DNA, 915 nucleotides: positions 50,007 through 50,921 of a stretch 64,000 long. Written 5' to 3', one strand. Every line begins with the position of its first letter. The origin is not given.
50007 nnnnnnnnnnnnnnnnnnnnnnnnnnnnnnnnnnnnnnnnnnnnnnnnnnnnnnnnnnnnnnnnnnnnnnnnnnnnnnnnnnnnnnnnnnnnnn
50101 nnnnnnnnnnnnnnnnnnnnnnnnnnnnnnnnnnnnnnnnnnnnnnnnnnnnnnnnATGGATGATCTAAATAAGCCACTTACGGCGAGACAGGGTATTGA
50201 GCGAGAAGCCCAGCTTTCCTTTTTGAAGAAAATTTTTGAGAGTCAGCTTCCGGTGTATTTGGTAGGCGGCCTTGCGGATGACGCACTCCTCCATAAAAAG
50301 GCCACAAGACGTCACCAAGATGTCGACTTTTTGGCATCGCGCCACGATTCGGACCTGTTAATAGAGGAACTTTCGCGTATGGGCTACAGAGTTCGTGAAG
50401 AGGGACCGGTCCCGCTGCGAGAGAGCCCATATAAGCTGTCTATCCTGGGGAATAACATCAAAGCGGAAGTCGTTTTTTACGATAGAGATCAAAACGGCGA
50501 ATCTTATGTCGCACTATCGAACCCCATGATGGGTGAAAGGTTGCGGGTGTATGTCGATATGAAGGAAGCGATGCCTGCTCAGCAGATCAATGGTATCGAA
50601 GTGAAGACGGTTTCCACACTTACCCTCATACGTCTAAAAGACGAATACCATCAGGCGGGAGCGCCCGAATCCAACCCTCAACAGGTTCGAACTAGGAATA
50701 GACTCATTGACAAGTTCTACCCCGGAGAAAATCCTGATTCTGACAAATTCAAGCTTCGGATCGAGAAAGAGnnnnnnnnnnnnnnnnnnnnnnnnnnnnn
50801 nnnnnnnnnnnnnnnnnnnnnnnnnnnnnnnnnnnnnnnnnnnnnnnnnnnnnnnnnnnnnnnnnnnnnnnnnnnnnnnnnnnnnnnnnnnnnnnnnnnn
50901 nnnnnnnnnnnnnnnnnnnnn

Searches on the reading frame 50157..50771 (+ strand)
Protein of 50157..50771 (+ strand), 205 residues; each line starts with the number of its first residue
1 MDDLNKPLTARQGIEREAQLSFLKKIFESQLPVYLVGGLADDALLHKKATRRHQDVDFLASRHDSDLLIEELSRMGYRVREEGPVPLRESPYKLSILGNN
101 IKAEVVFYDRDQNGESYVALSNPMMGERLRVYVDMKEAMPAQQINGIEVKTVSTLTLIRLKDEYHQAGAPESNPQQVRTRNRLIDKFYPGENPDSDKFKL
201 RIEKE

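Call 7: search_protein_families(library=pfam, proteins=[window:50157-50771:+], max_evalue=0.01)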
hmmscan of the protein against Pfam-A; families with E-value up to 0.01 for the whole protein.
window:50157-50771:+ (205 aa): 2 families
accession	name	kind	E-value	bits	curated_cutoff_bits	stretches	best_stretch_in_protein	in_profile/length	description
PF10706.15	Aminoglyc_resit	-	2.8e-05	24.7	21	1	27-83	10-65/149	Aminoglycoside-2''-adenylyltransferase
PF14907.12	NTP_transf_5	-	0.00068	19.7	31.2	1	23-112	63-134/249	Uncharacterised nucleotidyltransferase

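Call 8: search_protein_families(library=ncbifam, proteins=[window:50157-50771:+], max_evalue=0.01)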
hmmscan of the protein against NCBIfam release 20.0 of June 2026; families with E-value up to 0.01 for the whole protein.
window:50157-50771:+ (205 aa): 1 family
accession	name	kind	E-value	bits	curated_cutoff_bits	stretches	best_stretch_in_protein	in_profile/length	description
NF000061.1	linco_LnuP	exception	0.0044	17.2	300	1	23-77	11-64/166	lincosamide nucleotidyltransferase Lnu(P)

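Call 10: find_homologous_proteins(query=window:50157-50771:+, max_evalue=0.001)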
Query window:50157-50771:+ (205 aa): 4 proteins with E <= 0.001 among 194 candidates.
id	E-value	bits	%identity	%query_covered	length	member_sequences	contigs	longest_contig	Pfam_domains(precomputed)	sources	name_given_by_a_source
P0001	7.4e-80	285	68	99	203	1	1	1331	-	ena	-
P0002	2.9e-79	283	100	64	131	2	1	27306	-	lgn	-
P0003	7.3e-74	266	65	98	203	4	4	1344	-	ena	-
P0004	7.7e-46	174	47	96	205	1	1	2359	PF10706.16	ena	-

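Call 11: find_encoding_contigs(protein=window:50157-50771:+, flank=10000, max_places=10)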
Protein window:50157-50771:+ (205 aa): no gene with exactly this product is on record in the collection.

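Call 12: find_encoding_contigs(protein=P0002, flank=10000, max_places=5)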
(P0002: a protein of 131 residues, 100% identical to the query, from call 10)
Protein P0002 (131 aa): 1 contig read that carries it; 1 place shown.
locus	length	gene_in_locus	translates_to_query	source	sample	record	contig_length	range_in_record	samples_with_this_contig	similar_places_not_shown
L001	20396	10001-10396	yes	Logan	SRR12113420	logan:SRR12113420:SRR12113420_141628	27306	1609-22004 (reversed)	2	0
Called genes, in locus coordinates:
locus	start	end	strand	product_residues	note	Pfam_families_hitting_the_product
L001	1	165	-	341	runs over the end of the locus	-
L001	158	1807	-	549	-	PF01565:FAD_binding_4, PF02913:FAD-oxidase_C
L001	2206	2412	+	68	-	PF24250:HVO_2718 (weak), PF13560:HTH_31, PF12844:HTH_19, PF01381:HTH_3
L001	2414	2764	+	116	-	-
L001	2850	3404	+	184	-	PF00085:Thioredoxin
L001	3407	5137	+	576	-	PF02683:DsbD_TM, PF00578:AhpC-TSA, PF08534:Redoxin, PF13905:Thioredoxin_8, PF17991:Thioredoxin_10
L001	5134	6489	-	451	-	PF09335:VTT_dom, PF03332:PMM (weak), PF08282:Hydrolase_3 (weak)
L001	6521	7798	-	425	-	PF00464:SHMT, PF00155:Aminotran_1_2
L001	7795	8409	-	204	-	PF01712:dNK, PF13521:AAA_28 (weak), PF02223:Thymidylate_kin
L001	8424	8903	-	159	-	PF00383:dCMP_cyt_deam_1, PF14437:MafB19-deam (weak)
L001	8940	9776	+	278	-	PF00303:Thymidylat_synt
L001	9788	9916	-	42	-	-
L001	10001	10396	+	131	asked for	-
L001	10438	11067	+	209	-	PF06559:DCD_N, PF22769:DCD, PF00692:dUTPase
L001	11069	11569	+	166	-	PF00186:DHFR_1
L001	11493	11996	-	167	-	-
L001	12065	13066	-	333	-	PF02786:CPSase_L_D2 (faint), PF07478:Dala_Dala_lig_C, PF02655:ATP-grasp_3 (faint), PF08443:RimK (weak)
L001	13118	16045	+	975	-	PF18072:FGAR-AT_linker, PF00586:AIRS, PF02769:AIRS_C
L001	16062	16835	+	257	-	PF13507:GATase_5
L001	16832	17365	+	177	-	PF00731:AIRC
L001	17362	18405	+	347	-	PF00586:AIRS, PF02769:AIRS_C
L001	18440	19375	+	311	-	PF01259:SAICAR_synt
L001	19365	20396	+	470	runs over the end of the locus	PF00206:Lyase_1, PF08328:ASL_C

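Call 13: find_encoding_contigs(protein=P0001, flank=10000, max_places=5)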
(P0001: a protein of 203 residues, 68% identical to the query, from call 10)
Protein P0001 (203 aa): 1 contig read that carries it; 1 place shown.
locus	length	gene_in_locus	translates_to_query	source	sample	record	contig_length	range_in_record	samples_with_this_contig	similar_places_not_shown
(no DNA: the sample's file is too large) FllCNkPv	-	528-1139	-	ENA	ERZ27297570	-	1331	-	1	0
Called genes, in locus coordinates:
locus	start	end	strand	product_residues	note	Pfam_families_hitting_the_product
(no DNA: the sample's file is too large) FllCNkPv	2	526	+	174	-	?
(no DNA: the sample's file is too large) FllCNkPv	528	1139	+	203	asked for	-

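Call 14: find_encoding_contigs(protein=P0003, flank=10000, max_places=5)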
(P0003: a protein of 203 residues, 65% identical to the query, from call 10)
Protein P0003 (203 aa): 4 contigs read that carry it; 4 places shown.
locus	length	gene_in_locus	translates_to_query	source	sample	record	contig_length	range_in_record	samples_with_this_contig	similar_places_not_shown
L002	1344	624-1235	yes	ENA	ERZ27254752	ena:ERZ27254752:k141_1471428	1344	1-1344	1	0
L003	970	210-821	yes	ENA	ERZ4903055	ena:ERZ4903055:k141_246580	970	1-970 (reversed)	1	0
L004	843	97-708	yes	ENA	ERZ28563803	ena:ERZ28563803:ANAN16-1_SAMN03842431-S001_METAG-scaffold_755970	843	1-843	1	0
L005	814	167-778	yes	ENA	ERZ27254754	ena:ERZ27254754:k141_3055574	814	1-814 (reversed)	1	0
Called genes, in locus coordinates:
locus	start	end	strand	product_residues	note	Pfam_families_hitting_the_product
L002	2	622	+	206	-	?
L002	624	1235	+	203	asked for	-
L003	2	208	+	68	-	?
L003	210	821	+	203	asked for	-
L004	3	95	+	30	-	?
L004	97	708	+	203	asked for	-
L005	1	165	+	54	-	?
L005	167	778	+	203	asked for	-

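Call 15: find_encoding_contigs(protein=P0004, flank=10000, max_places=5)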
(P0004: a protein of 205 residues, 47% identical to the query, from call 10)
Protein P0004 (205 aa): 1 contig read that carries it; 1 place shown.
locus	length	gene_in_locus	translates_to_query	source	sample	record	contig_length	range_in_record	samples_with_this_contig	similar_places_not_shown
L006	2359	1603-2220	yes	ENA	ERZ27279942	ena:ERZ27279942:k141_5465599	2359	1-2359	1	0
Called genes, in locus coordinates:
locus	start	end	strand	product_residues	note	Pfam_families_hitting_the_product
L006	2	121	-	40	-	?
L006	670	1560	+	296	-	-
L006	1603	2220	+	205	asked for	PF10706:Aminoglyc_resit (weak)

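Call 22: search_solved_structures(query=window:50157-50771:+, max_evalue=10, show_alignments=3)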
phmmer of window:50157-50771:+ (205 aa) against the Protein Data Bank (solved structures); distinct sequences matched with E-value up to 10: 5.
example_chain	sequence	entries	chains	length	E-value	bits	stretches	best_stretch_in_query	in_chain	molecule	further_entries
4wh5_A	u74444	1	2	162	0.03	17.4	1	17-81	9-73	Lincosamide resistance protein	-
4fo1_A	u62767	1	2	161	0.031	17.4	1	17-81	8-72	Lincosamide resistance protein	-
4wqk_A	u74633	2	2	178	0.15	15.2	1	26-82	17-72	2''-aminoglycoside nucleotidyltransferase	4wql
4xje_A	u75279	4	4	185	0.16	15.1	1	26-82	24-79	AadB | AAD(2''),Gentamicin 2''-nucleotidyltransferase,Gentamicin resistance protein | Aminoglycoside Nucleotidyltransferase (2"")-Ia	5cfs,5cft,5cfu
5kqj_A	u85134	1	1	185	0.16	15.1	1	26-82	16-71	2''-aminoglycoside nucleotidyltransferase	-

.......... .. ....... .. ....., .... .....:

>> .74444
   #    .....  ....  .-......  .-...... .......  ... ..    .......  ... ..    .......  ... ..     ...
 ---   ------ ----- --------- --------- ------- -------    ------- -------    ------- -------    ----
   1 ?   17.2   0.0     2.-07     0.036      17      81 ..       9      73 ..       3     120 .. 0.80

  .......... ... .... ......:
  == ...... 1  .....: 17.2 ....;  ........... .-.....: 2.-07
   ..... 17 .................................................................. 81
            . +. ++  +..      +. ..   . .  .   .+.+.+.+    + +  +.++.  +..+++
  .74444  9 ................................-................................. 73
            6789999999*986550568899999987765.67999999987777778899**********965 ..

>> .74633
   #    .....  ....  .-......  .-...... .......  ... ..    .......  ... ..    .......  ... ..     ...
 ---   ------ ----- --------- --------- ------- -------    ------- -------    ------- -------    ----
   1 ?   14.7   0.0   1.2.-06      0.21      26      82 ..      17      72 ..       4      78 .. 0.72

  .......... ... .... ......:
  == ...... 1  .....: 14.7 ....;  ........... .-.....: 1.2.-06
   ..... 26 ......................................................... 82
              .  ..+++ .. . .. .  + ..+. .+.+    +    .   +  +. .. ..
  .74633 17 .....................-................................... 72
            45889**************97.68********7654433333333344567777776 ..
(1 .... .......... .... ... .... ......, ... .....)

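Call 26: search_protein_representatives(protein=window:50157-50771:+)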
Query: 205 residues. Proteins with E-value up to 0.001 (for the whole library): 89; up to 1e-10: 37; up to 1e-30: 4. The best 89 are listed.
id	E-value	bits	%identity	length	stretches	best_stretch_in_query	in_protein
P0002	9.2e-80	283.4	100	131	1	75-205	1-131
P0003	2.3e-74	265.8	66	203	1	5-205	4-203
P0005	5.9e-37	143.8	41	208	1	10-203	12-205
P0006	4.8e-34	134.3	39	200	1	18-204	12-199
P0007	8.3e-24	100.9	38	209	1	17-203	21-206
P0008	6.2e-21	91.5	43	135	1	74-204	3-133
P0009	4.5e-20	88.7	33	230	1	15-203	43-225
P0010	5.0e-20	88.5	34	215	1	11-203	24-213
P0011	9.1e-20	87.7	35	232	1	16-200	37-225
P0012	1.5e-19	87.0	36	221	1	19-200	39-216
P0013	1.2e-18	84.1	33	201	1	13-203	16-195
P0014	6.8e-18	81.6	42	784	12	25-64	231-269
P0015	8.8e-17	78.0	32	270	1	9-204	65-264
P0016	1.1e-15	74.4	31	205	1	11-204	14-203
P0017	1.4e-15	74.0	34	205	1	16-200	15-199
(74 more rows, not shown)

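Call 29: find_homologous_proteins(query=A1, max_evalue=0.00001)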
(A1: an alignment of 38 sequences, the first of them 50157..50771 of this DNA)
Query A1 (38 sequences) (205 aa, profile of the alignment): 90 proteins with E <= 0.00001 among 8000 candidates.
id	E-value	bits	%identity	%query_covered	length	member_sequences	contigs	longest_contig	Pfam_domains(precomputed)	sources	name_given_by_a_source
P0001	1.0e-65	239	68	99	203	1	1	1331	-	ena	-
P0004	2.3e-65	238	47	96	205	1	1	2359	PF10706.16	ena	-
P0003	2.7e-63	231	65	98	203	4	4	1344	-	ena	-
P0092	1.2e-52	197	30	85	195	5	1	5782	-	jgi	jgi:hypothetical protein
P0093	6.4e-51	191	28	81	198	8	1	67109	-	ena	-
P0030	6.1e-50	188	31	82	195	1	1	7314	-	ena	-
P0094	7.7e-50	187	31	82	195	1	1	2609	-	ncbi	-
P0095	1.3e-49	187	29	85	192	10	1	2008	-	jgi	-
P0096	1.4e-49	187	29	85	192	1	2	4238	-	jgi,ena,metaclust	metaclust:\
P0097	4.8e-49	185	29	85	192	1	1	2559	-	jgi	-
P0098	5.3e-49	185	28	85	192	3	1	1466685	-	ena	-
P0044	5.3e-49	185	28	80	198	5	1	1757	-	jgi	-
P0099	8.1e-49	184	28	85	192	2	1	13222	-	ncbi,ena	-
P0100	2.2e-48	183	28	85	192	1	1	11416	-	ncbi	ncbi:MAG: hypothetical protein ACRDGO_07995 [Actinomycetota bacterium]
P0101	3.1e-48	182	33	77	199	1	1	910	-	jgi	-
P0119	1.5e-46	177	25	90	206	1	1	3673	PF10706.16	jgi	jgi:hypothetical protein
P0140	2.3e-43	166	27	77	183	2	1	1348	PF10706.16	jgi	jgi:hypothetical protein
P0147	1.2e-40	157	28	87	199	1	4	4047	PF10706.16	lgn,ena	-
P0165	2.2e-35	140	27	92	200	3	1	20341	-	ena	-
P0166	1.1e-33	135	25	87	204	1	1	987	PF10706.16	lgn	-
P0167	5.6e-33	132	26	83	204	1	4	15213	PF10706.16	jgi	jgi:hypothetical protein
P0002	6.2e-32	129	100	64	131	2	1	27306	-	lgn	-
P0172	1.2e-8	53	31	40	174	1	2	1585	PF10706.16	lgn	-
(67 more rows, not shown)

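Call 30: search_protein_families(library=pfam, alignment_id=A1, max_evalue=0.01)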
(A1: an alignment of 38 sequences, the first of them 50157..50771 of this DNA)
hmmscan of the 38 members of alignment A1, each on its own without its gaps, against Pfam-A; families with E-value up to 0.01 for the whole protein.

A. member 1, window:50157-50771:+ (205 aa): 2 families
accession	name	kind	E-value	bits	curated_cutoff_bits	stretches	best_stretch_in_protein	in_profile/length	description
PF10706.15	Aminoglyc_resit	-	2.8e-05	24.7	21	1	27-83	10-65/149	Aminoglycoside-2''-adenylyltransferase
PF14907.12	NTP_transf_5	-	0.00068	19.7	31.2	1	23-112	63-134/249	Uncharacterised nucleotidyltransferase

B. families by the number of members that match (of 38 scanned): 2 families
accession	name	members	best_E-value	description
PF10706.15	Aminoglyc_resit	36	3.1e-09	Aminoglycoside-2''-adenylyltransferase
PF14907.12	NTP_transf_5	17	2.5e-07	Uncharacterised nucleotidyltransferase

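Call 32: find_encoding_contigs(protein=P0098, flank=6000, max_places=2)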
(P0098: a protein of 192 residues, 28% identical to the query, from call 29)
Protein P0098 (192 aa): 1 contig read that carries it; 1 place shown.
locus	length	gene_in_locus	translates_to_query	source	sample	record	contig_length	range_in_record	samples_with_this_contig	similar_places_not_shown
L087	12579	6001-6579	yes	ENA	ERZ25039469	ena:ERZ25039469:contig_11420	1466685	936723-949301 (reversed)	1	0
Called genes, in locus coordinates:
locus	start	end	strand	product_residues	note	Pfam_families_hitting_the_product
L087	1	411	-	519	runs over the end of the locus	PF06739:SBBP (faint), PF00041:fn3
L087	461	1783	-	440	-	PF13360:PQQ_2, PF03793:PASTA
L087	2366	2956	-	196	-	-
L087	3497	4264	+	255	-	PF07730:HisKA_3, PF02518:HATPase_c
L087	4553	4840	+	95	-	-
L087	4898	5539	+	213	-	PF00072:Response_reg, PF00196:GerE, PF08281:Sigma70_r4_2 (weak)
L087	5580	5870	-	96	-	-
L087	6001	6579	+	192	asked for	-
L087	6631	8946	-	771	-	PF03176:MMPL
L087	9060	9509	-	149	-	PF00583:Acetyltransf_1, PF13508:Acetyltransf_7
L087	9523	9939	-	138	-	PF07366:SnoaL, PF12680:SnoaL_2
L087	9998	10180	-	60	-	PF09851:SHOCT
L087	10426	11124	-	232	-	PF00753:Lactamase_B, PF12706:Lactamase_B_2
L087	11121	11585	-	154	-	PF10604:Polyketide_cyc2 (weak), PF08327:AHSA1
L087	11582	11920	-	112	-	PF01022:HTH_5, PF12840:HTH_20, PF13412:HTH_24 (weak), PF25212:HVO_A0114 (weak)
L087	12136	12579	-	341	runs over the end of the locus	PF00248:Aldo_ket_red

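Call 33: find_encoding_contigs(protein=P0165, flank=6000, max_places=2)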
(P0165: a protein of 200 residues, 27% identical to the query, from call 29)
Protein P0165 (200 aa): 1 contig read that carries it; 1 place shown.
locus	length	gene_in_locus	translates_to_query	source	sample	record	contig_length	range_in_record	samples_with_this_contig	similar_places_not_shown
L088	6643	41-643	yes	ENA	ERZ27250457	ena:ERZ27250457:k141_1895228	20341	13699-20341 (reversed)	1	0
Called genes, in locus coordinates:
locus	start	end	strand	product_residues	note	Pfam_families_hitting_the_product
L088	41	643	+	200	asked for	-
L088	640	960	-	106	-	PF01957:NfeD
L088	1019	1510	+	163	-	PF10604:Polyketide_cyc2 (weak), PF08327:AHSA1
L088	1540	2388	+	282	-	PF01887:SAM_HAT_N, PF20257:SAM_HAT_C (weak)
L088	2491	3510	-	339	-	PF08240:ADH_N, PF00107:ADH_zinc_N, PF13602:ADH_zinc_N_2 (weak)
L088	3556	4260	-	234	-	PF02798:GST_N, PF13417:GST_N_3, PF13409:GST_N_2 (weak), PF13410:GST_C_2 (weak)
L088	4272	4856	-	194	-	PF00903:Glyoxalase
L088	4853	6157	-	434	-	PF00501:AMP-binding, PF14535:AMP-binding_C_2 (weak)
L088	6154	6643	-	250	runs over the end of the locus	PF00285:Citrate_synt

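Call 40: predict_structure(alignment_id=A2)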
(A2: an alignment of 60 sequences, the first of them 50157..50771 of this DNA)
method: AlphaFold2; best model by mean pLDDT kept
length: 205 residues; sequences in the alignment: 60
mean_pLDDT: 91.2   pTM: 0.88
mean pLDDT of the five models: 91.2, 90.8, 90.8, 90.4, 90.1
residues with pLDDT >= 90: 155; 70-90: 37; 50-70: 11; < 50: 2
segments of 3 or more residues with pLDDT < 50: none
pLDDT, mean of each block of 10 residues (from residue 1): 77 96 98 97 97 95 96 97 64 90 96 93 83 86 97 95 87 90 97 95 89
secondary structure, 60 per line:
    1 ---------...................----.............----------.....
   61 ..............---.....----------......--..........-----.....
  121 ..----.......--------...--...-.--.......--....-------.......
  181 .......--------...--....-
elements in order: H10-28 E33-36 H37-45 E56-61 H62-74 E78-82 E93-98 E101-110 E116-122 E127-133 E142-144 E147-149 H154-160 H163-166 H174-187 E201-204

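Call 43: fold_search(model_id=the predicted structure, library=pdb)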
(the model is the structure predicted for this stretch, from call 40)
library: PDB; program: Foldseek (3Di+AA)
matches with E <= 10: 368; with E <= 0.001: 24
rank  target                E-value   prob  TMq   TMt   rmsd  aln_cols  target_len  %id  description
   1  4fo1_A                2.6e-06  1.00  0.54  0.67   5.1       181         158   13  Crystal structure of lincosamide antibiotic adenylyltransferase LnuA, apo (released 2012-07-04)
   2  5kqj_MODEL_1_A        5.4e-06  1.00  0.56  0.61   4.3       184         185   18  Solution Structure of Antibiotic-Resistance Factor ANT(2'')-Ia Reveals Substrate-Regulated Conformation Dynami (released 2017-07-12)
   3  4wqk                  7.7e-06  1.00  0.54  0.62   4.5       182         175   17  Crystal structure of aminoglycoside nucleotidylyltransferase ANT(2")-Ia, apo form (released 2014-11-12)
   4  8an5_B                8.2e-06  1.00  0.47  0.52   9.6       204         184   16  MenAT1 toxin-antitoxin complex (rv0078a-rv0078b) from Mycobacterium tuberculosis H37Rv (released 2023-08-02)
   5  5cfu                  9.2e-06  1.00  0.54  0.62   4.6       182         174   17  Crystal Structure of ANT(2")-Ia in complex with adenylyl-2"-tobramycin (released 2016-07-20)
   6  8an5_A                1.2e-05  1.00  0.53  0.56   6.1       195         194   16  MenAT1 toxin-antitoxin complex (rv0078a-rv0078b) from Mycobacterium tuberculosis H37Rv (released 2023-08-02)
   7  5cfs                  1.4e-05  1.00  0.54  0.61   4.5       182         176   17  Crystal Structure of ANT(2")-Ia in complex with AMPCPP and tobramycin (released 2016-03-16)
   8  8rr5                  1.8e-05  1.00  0.46  0.53   9.9       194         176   16  MenT1 toxin (rv0078a) from Mycobacterium tuberculosis H37Rv, phosphorylated at T39 (released 2024-09-11)
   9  4xje                  2.1e-05  1.00  0.53  0.60   4.9       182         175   17  CRYSTAL STRUCTURE OF ANT(2") IN COMPLEX WITH AMP AND TOBRAMYCIN (released 2016-01-20)
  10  8an4_B                2.5e-05  1.00  0.51  0.55   6.2       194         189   16  MenT1 toxin (rv0078a) from Mycobacterium tuberculosis H37Rv (released 2023-08-02)
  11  8an4_A                3.2e-05  1.00  0.51  0.54   6.2       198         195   16  MenT1 toxin (rv0078a) from Mycobacterium tuberculosis H37Rv (released 2023-08-02)
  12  5uvd                  1.3e-04  1.00  0.48  0.46   7.6       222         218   17  Crystal structure of an antigenic nucleotidyltransferase-like protein from Paracoccidioides brasiliensis (released 2018-01-31)
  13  1vfg_A                2.7e-04  0.98  0.30  0.19  13.8       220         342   15  Crystal structure of tRNA nucleotidyltransferase complexed with a primer tRNA and an incoming ATP analog (released 2004-08-10)
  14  4wby                  3.2e-04  0.99  0.34  0.21  10.4       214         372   17  tRNA-processing enzyme (apo form I) (released 2015-04-15)
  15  6j7q                  3.8e-04  1.00  0.48  0.36  10.7       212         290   15  Crystal structure of toxin TglT (unusual type guanylyltransferase-like toxin, Rv1045) mutant S78A from Mycobacterium tub (released 2020-05-13)
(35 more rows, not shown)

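Call 47: search_protein_families(library=padloc, proteins=[window:50157-50771:+, P0004, P0003], max_evalue=0.1)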
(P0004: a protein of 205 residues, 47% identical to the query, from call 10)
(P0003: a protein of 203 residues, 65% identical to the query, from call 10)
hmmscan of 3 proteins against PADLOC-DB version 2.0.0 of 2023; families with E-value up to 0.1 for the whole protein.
window:50157-50771:+ (205 aa): 0 families

P0004 (205 aa): 0 families

P0003 (203 aa): 1 family
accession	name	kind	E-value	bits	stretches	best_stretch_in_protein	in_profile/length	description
PDLC02308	AbiEii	-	0.034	11.8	1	11-78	8-77/279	AbiEii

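Call 48: search_protein_families(library=phrogs, proteins=[window:50157-50771:+, P0004, P0003], max_evalue=0.1)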
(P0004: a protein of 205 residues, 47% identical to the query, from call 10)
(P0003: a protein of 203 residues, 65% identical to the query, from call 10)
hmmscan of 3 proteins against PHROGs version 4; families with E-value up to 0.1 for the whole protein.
window:50157-50771:+ (205 aa): 0 families

P0004 (205 aa): 0 families

P0003 (203 aa): 1 family
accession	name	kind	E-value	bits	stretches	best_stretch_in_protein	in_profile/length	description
phrog_27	-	connector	0.081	13.9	0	122-184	4-68/199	tail completion or Neck1 protein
